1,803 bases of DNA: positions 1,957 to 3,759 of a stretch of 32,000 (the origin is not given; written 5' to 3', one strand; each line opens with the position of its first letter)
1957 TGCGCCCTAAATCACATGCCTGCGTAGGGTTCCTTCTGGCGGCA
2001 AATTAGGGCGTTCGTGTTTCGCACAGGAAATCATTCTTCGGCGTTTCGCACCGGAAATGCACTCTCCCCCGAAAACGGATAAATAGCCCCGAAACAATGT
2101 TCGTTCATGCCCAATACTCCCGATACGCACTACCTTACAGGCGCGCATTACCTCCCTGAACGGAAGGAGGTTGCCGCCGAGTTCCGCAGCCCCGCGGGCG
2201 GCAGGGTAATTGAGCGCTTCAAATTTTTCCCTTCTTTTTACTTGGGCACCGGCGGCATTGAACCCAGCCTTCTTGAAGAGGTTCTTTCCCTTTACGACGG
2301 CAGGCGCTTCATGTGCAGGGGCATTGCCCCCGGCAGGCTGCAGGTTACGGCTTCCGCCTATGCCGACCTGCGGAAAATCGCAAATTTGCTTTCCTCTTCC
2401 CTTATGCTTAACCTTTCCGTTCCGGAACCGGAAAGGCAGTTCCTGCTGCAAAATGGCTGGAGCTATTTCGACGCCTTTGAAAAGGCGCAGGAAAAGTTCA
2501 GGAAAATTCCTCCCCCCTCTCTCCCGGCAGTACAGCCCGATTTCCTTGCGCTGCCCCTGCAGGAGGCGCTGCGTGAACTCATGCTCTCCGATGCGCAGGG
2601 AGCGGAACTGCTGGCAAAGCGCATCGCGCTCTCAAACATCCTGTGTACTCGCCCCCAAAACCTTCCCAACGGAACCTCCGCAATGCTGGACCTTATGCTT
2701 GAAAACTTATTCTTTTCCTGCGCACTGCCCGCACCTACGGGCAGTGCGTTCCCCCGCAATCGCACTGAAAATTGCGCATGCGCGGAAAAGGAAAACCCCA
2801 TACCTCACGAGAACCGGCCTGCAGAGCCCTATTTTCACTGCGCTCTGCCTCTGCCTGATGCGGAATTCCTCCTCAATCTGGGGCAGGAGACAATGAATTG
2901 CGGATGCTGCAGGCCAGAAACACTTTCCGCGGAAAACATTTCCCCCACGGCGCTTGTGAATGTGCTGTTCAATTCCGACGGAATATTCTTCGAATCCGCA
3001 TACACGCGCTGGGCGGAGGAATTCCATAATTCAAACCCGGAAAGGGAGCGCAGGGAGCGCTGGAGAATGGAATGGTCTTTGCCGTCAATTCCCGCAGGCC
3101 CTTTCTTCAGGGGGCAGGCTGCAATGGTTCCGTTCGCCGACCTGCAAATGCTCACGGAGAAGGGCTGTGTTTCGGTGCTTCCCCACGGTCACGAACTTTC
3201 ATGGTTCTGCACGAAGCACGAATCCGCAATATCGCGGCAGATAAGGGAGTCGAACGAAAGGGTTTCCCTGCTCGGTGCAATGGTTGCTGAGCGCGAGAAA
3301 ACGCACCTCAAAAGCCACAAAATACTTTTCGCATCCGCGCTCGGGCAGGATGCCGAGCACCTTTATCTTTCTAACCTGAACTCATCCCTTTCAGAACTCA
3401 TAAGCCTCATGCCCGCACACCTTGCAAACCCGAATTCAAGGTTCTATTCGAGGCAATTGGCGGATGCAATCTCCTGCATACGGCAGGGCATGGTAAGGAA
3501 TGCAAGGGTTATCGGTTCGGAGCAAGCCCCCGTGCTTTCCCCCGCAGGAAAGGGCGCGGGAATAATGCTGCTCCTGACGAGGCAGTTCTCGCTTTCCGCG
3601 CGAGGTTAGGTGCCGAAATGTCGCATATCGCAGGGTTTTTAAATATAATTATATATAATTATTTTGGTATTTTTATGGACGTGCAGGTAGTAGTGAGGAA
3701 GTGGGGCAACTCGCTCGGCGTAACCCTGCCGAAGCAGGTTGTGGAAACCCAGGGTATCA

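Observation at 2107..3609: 500-aa protein resembling a truncated, catalytically dead family B DNA polymerase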

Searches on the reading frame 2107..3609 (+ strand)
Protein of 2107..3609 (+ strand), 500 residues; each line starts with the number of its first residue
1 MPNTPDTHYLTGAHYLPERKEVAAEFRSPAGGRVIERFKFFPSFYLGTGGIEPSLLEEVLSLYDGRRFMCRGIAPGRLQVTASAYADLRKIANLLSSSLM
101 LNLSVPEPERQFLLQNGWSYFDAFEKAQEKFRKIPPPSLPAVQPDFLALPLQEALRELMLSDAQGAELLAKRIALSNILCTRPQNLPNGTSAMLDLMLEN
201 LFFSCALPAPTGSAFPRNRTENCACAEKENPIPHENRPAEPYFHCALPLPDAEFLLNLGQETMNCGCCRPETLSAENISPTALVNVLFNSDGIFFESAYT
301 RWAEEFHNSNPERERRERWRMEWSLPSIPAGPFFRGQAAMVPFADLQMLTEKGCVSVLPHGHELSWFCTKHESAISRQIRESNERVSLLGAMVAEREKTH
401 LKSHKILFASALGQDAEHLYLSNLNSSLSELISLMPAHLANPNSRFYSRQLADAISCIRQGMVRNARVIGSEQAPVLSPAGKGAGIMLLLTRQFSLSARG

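Call 3: search_protein_families(library=pfam, proteins=[window:2107-3609:+], max_evalue=10)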
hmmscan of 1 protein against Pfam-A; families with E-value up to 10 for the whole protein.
window:2107-3609:+ (500 aa): 0 families

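Call 4: search_protein_families(library=ncbifam, proteins=[window:2107-3609:+], max_evalue=10)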
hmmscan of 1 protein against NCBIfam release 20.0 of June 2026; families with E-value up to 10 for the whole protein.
window:2107-3609:+ (500 aa): 0 families

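Call 5: search_solved_structures(query=window:2107-3609:+, max_evalue=10, show_alignments=2)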
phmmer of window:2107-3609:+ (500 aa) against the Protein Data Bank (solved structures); distinct sequences matched with E-value up to 10: 0.

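Call 6: find_homologous_proteins(query=window:2107-3609:+, max_evalue=0.01)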
Query window:2107-3609:+ (500 aa): 5 proteins with E <= 0.01 among 8000 candidates.
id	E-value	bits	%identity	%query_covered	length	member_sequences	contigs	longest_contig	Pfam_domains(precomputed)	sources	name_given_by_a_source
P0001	0.0e+0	1140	100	100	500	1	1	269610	-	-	-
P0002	1.2e-297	1006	89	100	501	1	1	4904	-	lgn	-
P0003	5.7e-65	238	32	91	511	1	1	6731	-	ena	-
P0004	3.9e-63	232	34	97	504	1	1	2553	-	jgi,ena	-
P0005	6.4e-58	215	31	93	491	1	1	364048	-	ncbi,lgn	-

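Call 11: search_solved_structures(query=A1, max_evalue=10, show_alignments=3)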
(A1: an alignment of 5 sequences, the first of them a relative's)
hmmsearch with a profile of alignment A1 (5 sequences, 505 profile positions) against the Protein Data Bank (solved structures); distinct sequences matched with E-value up to 10: 0.

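Call 13: find_encoding_contigs(protein=P0005, flank=10000, max_places=3)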
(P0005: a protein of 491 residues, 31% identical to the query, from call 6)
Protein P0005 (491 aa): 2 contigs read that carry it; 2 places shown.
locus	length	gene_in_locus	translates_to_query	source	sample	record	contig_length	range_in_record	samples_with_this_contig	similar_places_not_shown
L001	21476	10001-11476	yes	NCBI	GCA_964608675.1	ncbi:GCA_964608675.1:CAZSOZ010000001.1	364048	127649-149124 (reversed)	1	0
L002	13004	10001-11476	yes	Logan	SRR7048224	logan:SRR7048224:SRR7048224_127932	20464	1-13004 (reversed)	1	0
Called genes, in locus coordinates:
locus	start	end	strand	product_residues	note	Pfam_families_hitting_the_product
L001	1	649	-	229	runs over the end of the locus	-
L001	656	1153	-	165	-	-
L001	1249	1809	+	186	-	PF03703:bPH_2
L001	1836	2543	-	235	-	-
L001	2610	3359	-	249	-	PF00009:GTP_EFTU (faint), PF03193:RsgA_GTPase, PF02421:FeoB_N (weak), PF01926:MMR_HSR1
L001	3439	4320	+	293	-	-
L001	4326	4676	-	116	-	PF01981:PTH2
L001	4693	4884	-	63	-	-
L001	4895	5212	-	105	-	-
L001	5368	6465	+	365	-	PF09376:NurA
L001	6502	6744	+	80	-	-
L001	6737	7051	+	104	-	PF02452:PemK_toxin (weak)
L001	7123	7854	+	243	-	PF00702:Hydrolase, PF13419:HAD_2, PF13242:Hydrolase_like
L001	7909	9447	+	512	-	PF01935:DUF87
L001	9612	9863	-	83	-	PF17723:RHH_8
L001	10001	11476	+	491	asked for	-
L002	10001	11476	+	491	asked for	-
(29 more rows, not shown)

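Call 15: find_encoding_contigs(protein=P0003, flank=10000, max_places=3)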
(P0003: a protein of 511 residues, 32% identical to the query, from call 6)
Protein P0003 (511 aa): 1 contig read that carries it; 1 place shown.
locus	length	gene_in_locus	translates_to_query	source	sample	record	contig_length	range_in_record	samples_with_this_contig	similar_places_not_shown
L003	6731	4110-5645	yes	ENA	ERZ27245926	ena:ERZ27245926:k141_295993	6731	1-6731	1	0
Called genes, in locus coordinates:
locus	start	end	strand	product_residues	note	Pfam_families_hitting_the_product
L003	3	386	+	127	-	?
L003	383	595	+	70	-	-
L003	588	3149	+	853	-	PF01935:DUF87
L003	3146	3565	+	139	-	PF03479:PCC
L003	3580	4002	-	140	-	-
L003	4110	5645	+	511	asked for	-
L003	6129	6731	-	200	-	?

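Call 16: find_encoding_contigs(protein=P0004, flank=10000, max_places=3)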
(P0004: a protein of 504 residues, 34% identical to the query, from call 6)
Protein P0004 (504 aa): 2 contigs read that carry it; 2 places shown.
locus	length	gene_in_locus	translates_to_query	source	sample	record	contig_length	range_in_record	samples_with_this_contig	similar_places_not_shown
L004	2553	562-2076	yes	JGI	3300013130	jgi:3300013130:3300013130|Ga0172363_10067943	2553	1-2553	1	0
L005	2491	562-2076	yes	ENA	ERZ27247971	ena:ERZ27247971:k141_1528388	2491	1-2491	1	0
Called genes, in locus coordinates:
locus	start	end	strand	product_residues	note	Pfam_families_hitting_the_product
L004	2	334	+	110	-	?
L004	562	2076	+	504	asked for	-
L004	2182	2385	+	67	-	PF01192:RNA_pol_Rpb6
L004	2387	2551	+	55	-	?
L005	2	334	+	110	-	?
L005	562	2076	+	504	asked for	-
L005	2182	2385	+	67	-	PF01192:RNA_pol_Rpb6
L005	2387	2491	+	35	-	?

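Call 17: find_encoding_contigs(protein=P0002, flank=10000, max_places=3)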
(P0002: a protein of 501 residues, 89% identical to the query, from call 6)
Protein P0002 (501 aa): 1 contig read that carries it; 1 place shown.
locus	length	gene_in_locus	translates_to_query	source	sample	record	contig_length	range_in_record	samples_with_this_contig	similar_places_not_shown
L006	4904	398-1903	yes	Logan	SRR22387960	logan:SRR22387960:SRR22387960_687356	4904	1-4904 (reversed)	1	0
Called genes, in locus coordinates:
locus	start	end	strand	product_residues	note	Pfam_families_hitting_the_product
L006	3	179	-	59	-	?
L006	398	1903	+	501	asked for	-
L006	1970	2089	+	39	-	-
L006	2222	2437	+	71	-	PF01192:RNA_pol_Rpb6 (weak)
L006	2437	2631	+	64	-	PF00833:Ribosomal_S17e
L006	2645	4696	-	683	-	PF02463:SMC_N, PF13476:AAA_23, PF13555:AAA_29 (weak), PF13304:AAA_21 (faint), PF04423:Rad50_zn_hook (weak)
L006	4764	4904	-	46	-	?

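Call 18: predict_structure(alignment_id=A1)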
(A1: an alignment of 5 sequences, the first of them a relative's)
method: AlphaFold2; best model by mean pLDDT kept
length: 500 residues; sequences in the alignment: 5
mean_pLDDT: 57.4   pTM: 0.32
mean pLDDT of the five models: 57.4, 55.1, 53.0, 52.5, 50.3
residues with pLDDT >= 90: 29; 70-90: 183; 50-70: 40; < 50: 248
segments of 3 or more residues with pLDDT < 50: 1-3, 137-262, 371-383, 400-500
pLDDT, mean of each block of 10 residues (from residue 1): 66 87 86 86 79 79 83 80 88 84 79 80 78 57 30 39 37 41 36 35 27 23 28 30 24 30 62 68 89 81 79 75 73 90 86 88 71 44 49 53 44 45 45 38 38 43 30 29 29 27
secondary structure, 60 per line:
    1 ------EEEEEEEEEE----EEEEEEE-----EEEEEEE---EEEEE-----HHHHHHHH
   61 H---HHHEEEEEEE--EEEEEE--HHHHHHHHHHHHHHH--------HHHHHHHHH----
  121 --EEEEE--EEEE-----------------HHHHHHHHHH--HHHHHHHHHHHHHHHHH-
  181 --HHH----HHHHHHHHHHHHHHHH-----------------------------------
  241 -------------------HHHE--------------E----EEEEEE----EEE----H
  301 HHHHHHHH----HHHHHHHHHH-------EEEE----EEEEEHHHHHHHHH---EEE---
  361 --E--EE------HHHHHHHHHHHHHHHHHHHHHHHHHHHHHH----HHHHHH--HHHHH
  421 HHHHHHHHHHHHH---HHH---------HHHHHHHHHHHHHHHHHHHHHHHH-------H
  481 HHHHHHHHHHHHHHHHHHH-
elements in order: E7-16 E21-27 E33-39 E43-47 H53-61 E68-74 E77-82 H85-99 H108-116 E123-127 E130-133 H151-160 H163-179 H190-205 E283-288 E293-295 H300-308 H313-322 E330-333 E338-342 H343-351 E355-357 H374-403 H408-413 H416-433 H449-472 H480-499

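Call 21: fold_search(model_id=the predicted structure, library=pdb)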
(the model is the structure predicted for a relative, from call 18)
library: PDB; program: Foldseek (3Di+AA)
matches with E <= 10: 1295; with E <= 0.001: 2
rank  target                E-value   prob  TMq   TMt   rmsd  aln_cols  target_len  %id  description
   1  6s2e_A                5.0e-05  1.00  0.21  0.11   4.2       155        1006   14  Cryo-EM structure of Ctf18-1-8 in complex with the catalytic domain of DNA polymerase epsilon (released 2020-07-08)
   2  6qib_A                4.0e-04  1.00  0.20  0.10   9.2       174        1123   12  The crystal structure of Pol2CORE in complex with DNA and an incoming nucleotide, carrying an Fe-S cluster (released 2019-04-17)
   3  5oki_B                1.1e-03  1.00  0.20  0.21   6.5       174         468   13  Crystal structure of the Ctf18-1-8 module from Ctf18-RFC in complex with a 63 kDa fragment of DNA Polymerase epsilon (released 2017-12-20)
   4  6i8a_B                1.1e-03  1.00  0.21  0.10   7.3       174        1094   12  The crystal structure of the Pol2 catalytic domain of DNA polymerase epsilon carrying a P301R substitution. (released 2019-01-30)
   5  6fwk_A                1.4e-03  1.00  0.19  0.09   8.9       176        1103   11  The crystal structure of Pol2CORE-M644G in complex with DNA and an incoming nucleotide (released 2019-01-30)
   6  6h1v_A                1.6e-03  1.00  0.19  0.09   9.3       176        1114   11  The crystal structure of Pol2CORE in complex with DNA and an incoming nucleotide, carrying an Fe-S cluster (released 2019-04-24)
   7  8b67_A                1.7e-03  1.00  0.19  0.10   9.9       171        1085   12  The crystal structure of M644G variant of DNA Pol Epsilon containing CTP in the polymerase active site (released 2023-10-25)
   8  4ptf_A                2.0e-03  1.00  0.19  0.09   9.6       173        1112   11  Ternary crystal structure of yeast DNA polymerase epsilon with template G (released 2014-04-30)
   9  8b77_A                2.8e-03  1.00  0.19  0.09   9.5       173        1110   12  The crystal structure of N828V variant of DNA Pol Epsilon containing dATP in the polymerase active site (released 2023-10-25)
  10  1s5j                  3.0e-03  1.00  0.21  0.15   7.4       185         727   10  Insight in DNA Replication: The crystal structure of DNA Polymerase B1 from the archaeon Sulfolobus solfataricus (released 2004-11-09)
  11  8b7e_B                3.0e-03  1.00  0.20  0.09   9.3       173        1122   12  The crystal structure of N828V variant of DNA Pol Epsilon containing UTP in the polymerase active site (released 2023-10-25)
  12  5oki_A                3.0e-03  1.00  0.19  0.21   8.8       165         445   13  Crystal structure of the Ctf18-1-8 module from Ctf18-RFC in complex with a 63 kDa fragment of DNA Polymerase epsilon (released 2017-12-20)
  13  9nea_A                3.4e-03  1.00  0.15  0.07   5.2       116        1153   16  Human polymerase epsilon bound to PCNA and DNA with a pre-existing mismatch in the blocked conformation II (released 2025-06-04)
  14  8twa_E                4.0e-03  1.00  0.20  0.10   5.4       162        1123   13  Cryo-EM structure of S. cerevisiae Ctf18-RFC-PCNA-PolE-DNA complex (released 2024-09-04)
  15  8tw9_E                5.3e-03  1.00  0.20  0.10   5.4       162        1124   13  Cryo-EM structure of S. cerevisiae PolE-Ctf18-8-1-DNA (released 2024-09-04)
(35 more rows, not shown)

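Call 22: search_protein_representatives(alignment_id=A1)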
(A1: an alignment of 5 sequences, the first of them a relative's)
Query: 5 sequences, 505 profile positions. Proteins with E-value up to 0.001 (for the whole library): 176; up to 1e-10: 163; up to 1e-30: 135. The best 150 are listed.
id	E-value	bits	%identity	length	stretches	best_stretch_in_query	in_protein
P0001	8.8e-237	803.1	-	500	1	1-496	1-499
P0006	2.0e-165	567.7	-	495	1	4-502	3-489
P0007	1.7e-155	534.9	-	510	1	2-501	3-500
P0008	3.2e-154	530.7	-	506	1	1-503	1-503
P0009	8.0e-150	516.2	-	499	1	2-500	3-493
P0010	5.2e-149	513.5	-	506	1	4-502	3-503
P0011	3.3e-148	510.8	-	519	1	4-504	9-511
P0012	2.1e-145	501.6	-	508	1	3-502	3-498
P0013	3.9e-145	500.7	-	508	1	5-503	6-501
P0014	1.5e-143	495.5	-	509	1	3-501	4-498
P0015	1.3e-136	472.6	-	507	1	7-502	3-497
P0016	9.6e-136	469.7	-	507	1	8-504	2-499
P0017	1.5e-135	469.1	-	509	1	2-505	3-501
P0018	5.0e-135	467.4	-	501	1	5-501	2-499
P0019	5.7e-135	467.2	-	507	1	7-504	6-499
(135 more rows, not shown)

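Call 28: search_solved_structures(query=A2, max_evalue=10, show_alignments=3)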
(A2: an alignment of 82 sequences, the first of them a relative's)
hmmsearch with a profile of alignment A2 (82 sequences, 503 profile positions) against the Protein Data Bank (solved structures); distinct sequences matched with E-value up to 10: 5.
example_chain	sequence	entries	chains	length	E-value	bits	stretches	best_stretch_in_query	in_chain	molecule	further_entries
5mdn_A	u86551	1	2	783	0.0023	20.1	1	403-487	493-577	DNA polymerase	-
7vg7_B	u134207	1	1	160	0.46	12.5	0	132-176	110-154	Uteroglobin,PB1m6A9 peptide,Uteroglobin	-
7vf3_B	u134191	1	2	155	0.74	11.8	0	132-174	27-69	Uteroglobin,PB1m7 peptide,Uteroglobin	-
1q8i_A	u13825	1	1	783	2.3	10.2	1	413-476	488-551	DNA polymerase II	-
3k57_A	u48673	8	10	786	2.3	10.2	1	413-476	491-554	DNA polymerase II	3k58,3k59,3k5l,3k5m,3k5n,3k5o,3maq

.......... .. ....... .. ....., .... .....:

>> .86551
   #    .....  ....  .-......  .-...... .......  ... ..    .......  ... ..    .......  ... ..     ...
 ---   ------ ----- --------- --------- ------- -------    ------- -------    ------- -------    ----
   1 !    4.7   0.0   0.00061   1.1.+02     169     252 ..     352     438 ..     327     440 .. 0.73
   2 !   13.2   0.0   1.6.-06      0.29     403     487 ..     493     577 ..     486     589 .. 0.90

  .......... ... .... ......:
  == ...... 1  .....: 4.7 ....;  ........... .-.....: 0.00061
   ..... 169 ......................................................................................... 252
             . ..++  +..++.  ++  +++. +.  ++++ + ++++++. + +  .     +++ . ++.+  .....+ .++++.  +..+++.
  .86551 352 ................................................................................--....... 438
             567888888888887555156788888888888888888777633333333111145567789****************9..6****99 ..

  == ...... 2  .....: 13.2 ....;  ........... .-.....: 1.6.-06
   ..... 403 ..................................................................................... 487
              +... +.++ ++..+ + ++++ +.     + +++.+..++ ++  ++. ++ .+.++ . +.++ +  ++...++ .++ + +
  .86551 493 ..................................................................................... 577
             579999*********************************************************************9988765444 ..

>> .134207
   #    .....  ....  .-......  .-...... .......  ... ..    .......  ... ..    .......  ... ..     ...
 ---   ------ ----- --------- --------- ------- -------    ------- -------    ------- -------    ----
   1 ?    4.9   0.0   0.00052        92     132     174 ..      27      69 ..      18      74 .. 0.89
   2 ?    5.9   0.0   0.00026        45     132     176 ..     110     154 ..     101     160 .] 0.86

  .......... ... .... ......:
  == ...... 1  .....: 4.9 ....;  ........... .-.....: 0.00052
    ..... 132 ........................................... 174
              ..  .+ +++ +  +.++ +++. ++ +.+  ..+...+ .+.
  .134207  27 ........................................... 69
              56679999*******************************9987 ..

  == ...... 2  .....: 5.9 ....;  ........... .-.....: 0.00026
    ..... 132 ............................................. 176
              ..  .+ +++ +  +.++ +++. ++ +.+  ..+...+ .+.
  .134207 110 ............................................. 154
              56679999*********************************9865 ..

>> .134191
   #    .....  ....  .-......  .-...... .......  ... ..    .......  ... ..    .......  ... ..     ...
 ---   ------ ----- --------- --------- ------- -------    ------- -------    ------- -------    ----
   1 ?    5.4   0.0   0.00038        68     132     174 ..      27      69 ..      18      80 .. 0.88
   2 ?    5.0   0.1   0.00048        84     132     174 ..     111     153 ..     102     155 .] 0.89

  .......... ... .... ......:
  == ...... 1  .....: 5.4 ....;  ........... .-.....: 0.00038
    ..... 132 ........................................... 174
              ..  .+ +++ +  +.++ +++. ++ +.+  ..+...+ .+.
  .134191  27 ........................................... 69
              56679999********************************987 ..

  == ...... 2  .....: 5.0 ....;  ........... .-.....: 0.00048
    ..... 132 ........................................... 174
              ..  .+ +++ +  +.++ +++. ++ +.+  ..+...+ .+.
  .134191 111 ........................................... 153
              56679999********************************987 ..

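Call 29: search_protein_families(library=pfam, alignment_id=A2, max_evalue=1)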
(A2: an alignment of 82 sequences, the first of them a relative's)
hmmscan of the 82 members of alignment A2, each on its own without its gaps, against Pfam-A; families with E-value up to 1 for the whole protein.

A. member 1, P0001 (500 aa): 0 families

B. families by the number of members that match (of 82 scanned): 35 families (the first 25 are shown)
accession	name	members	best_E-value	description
PF25005.1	PSF2_N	7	0.0049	PSF2 N-terminal domain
PF08490.17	DUF1744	2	0.018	Domain of unknown function (DUF1744)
PF22090.1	Gins51_C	2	0.029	Gins51, C-terminal domain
PF05344.16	DUF746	1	0.0059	Domain of Unknown Function (DUF746)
PF01331.24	mRNA_cap_enzyme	1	0.019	mRNA capping enzyme, catalytic domain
PF17406.7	Nrap_D5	1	0.021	Nrap protein PAP/OAS1-like domain 5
PF18563.6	TubC_N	1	0.024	TubC N-terminal docking domain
PF08807.15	DUF1798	1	0.027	Bacterial domain of unknown function (DUF1798)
PF07096.16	DUF1358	1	0.03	Protein of unknown function (DUF1358)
PF08764.15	Coagulase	1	0.032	Staphylococcus aureus coagulase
PF07218.16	RAP1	1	0.044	Rhoptry-associated protein 1 (RAP-1)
PF06096.16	Baculo_8kDa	1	0.058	Baculoviridae 8.2 KDa protein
PF15257.11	DUF4590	1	0.084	Domain of unknown function (DUF4590)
PF09702.15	Cas_Csa5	1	0.096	CRISPR-associated protein (Cas_Csa5)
PF24537.1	zf-C2H2_fungi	1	0.097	Fungal C2H2 zinc finger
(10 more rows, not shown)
